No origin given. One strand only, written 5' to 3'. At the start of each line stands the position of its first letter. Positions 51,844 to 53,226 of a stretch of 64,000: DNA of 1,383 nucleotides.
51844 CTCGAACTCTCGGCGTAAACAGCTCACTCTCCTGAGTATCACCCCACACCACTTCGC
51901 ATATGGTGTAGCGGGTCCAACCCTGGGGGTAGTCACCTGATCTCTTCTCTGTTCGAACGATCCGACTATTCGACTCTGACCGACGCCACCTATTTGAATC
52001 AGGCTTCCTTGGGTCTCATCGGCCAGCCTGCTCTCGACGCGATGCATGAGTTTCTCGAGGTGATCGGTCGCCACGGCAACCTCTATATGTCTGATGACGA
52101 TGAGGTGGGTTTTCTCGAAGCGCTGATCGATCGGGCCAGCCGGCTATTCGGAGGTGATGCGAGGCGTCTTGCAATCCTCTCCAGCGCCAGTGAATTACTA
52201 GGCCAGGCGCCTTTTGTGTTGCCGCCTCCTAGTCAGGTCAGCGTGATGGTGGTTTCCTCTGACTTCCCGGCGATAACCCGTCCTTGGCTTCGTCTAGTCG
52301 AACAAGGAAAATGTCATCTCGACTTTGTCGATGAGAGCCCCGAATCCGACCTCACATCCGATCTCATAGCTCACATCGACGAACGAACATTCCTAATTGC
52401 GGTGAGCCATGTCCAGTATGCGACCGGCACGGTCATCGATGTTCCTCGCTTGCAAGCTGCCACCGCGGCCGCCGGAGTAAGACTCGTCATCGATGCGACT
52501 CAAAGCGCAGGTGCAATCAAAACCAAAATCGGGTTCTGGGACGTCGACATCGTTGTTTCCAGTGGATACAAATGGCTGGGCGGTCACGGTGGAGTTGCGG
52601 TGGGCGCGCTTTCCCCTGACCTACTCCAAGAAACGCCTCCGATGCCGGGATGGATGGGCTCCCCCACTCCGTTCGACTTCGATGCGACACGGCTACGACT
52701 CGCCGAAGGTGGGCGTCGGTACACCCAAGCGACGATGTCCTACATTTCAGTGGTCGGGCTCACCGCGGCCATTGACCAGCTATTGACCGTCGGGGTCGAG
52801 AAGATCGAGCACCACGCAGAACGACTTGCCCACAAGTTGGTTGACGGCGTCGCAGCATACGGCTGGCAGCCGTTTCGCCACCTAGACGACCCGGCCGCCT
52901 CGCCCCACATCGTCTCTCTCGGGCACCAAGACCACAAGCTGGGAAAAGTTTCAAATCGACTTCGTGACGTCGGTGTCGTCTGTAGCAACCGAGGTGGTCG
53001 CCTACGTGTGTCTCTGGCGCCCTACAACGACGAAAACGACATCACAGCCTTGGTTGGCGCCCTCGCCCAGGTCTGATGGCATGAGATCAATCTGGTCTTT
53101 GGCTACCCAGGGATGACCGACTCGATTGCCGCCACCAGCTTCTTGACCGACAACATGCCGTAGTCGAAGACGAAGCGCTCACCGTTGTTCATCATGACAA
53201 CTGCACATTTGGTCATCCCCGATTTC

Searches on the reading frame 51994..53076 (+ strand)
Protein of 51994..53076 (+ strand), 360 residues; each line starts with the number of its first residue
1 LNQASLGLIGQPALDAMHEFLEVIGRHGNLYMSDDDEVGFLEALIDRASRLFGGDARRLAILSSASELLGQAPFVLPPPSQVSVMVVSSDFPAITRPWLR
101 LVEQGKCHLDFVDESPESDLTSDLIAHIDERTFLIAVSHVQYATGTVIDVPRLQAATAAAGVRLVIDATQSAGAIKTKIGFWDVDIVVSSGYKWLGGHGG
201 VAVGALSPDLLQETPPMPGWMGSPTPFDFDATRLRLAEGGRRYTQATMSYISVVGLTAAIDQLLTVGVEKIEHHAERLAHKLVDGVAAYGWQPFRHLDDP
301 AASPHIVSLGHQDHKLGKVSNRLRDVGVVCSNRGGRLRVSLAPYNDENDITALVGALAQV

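Call 73: search_protein_families(library=pfam, proteins=[window:51994-53076:+], max_evalue=0.00001)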
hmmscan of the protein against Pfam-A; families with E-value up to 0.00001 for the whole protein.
window:51994-53076:+ (360 aa): 2 families
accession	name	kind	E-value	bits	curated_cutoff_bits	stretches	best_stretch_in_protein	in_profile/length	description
PF00266.25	Aminotran_5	-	5.3e-30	105.1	21.5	1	83-353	90-371/371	Aminotransferase class-V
PF01053.26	Cys_Met_Meta_PP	-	4.4e-10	39.1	27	1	103-207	113-212/381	Cys/Met metabolism PLP-dependent enzyme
